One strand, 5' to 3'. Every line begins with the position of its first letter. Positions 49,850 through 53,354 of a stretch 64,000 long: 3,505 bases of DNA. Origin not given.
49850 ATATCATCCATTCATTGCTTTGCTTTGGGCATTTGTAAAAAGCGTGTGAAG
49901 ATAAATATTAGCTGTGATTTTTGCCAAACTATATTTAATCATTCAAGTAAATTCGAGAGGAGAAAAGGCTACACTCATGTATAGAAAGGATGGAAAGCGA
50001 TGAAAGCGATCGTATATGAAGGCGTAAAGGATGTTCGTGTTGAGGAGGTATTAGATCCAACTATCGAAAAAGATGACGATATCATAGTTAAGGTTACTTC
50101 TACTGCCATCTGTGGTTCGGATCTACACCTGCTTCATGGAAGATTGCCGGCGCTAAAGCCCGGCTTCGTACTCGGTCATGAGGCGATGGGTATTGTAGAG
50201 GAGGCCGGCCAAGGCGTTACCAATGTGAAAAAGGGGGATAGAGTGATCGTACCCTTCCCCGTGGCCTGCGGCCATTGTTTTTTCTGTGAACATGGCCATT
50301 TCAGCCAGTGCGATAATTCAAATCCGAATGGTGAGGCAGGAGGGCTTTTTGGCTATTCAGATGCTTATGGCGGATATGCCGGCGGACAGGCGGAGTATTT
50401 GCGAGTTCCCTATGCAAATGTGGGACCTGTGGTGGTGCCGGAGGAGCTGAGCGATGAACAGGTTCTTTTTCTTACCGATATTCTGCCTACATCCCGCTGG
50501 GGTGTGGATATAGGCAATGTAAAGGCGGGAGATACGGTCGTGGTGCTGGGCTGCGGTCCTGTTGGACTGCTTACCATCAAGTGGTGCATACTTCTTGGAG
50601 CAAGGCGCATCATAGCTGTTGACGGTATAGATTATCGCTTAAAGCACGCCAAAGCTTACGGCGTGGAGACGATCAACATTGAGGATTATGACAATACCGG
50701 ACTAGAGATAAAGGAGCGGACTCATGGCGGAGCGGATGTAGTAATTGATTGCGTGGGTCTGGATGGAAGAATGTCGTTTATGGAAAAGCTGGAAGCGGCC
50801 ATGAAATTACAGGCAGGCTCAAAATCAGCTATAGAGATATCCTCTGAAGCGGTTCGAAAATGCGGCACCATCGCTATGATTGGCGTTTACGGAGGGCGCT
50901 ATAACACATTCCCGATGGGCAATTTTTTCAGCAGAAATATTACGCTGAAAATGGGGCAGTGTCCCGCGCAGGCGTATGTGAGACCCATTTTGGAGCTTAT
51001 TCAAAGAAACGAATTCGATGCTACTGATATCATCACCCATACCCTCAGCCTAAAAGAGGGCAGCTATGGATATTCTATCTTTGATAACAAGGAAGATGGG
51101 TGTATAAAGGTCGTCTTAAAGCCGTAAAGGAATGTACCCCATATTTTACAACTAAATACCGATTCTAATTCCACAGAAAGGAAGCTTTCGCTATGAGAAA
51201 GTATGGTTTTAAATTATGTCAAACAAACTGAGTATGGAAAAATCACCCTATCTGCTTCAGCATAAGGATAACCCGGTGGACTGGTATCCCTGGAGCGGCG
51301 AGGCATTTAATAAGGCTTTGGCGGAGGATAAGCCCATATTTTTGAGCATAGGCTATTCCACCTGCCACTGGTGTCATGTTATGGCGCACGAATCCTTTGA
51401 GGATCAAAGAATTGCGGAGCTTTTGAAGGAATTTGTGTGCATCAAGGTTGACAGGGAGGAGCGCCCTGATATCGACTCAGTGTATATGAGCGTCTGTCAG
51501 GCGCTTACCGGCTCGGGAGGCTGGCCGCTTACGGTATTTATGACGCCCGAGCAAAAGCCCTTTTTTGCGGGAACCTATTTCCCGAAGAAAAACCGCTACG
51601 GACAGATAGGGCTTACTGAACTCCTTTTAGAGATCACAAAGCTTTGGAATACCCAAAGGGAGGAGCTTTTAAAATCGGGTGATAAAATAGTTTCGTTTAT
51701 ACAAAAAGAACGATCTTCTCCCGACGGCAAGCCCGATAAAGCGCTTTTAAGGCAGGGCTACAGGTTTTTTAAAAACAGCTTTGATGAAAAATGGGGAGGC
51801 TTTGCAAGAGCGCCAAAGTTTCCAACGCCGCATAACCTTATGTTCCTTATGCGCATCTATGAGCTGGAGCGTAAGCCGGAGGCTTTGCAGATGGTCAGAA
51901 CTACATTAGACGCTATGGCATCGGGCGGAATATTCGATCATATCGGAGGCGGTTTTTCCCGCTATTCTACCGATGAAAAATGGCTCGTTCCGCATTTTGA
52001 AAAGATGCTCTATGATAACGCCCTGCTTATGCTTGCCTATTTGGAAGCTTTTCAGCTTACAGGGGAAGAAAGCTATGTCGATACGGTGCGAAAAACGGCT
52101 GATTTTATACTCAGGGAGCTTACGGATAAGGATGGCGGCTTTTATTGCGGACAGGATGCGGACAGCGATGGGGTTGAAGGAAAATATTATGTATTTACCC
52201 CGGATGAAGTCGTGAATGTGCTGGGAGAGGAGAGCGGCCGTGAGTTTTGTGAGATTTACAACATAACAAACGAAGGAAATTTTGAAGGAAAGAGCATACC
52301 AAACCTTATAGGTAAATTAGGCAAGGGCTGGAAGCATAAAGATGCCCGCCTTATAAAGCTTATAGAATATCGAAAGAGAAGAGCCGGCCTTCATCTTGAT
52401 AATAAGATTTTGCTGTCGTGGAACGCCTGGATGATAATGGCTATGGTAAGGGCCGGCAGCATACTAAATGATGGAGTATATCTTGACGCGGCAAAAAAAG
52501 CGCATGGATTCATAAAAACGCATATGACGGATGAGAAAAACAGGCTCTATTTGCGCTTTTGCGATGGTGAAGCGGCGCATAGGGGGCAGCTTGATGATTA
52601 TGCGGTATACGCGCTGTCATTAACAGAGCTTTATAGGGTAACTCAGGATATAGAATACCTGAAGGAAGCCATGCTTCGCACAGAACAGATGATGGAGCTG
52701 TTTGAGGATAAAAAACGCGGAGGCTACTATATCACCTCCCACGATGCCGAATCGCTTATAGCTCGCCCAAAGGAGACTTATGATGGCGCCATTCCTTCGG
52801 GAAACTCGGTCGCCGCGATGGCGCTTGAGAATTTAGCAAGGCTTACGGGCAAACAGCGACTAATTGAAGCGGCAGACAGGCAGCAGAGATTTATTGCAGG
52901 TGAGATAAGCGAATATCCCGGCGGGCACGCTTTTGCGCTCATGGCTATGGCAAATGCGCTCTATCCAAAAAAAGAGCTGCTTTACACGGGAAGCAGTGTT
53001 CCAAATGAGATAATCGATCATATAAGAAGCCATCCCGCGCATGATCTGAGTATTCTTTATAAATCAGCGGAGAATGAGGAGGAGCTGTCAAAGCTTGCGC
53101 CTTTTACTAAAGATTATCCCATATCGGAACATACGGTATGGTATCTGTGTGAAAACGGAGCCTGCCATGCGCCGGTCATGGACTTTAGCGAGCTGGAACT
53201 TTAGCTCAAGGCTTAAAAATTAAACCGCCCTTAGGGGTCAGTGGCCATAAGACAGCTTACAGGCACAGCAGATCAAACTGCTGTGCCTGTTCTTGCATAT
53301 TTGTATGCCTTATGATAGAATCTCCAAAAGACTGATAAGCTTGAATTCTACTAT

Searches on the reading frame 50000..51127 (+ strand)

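Call 59: search_protein_families(library=pfam, max_evalue=0.00001, proteins=[window:50000-51127:+])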
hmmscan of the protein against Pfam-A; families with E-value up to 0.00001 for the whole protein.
window:50000-51127:+ (375 aa): 2 families
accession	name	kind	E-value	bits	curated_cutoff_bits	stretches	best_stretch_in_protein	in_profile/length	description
PF08240.17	ADH_N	-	3.9e-27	95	23.5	1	25-143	2-101/104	Alcohol dehydrogenase GroES-like domain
PF00107.32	ADH_zinc_N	-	5.6e-18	65.6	31.8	1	187-254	1-68/129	Zinc-binding dehydrogenase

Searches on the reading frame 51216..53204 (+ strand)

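Call 59: search_protein_families(library=pfam, max_evalue=0.00001, proteins=[window:51216-53204:+])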
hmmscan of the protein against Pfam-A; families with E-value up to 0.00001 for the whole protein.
window:51216-53204:+ (662 aa): 3 families
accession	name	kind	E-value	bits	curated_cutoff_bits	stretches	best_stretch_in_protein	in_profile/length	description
PF03190.21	Thioredox_DsbH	-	1e-75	253.6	27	1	3-162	2-162/163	Protein of unknown function, DUF255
PF13899.12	Thioredoxin_7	-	5.3e-09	36.5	27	1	22-111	1-83/83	Thioredoxin-like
PF07470.19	Glyco_hydro_88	-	4e-06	26.5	26.6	0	209-310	81-175/352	Glycosyl Hydrolase Family 88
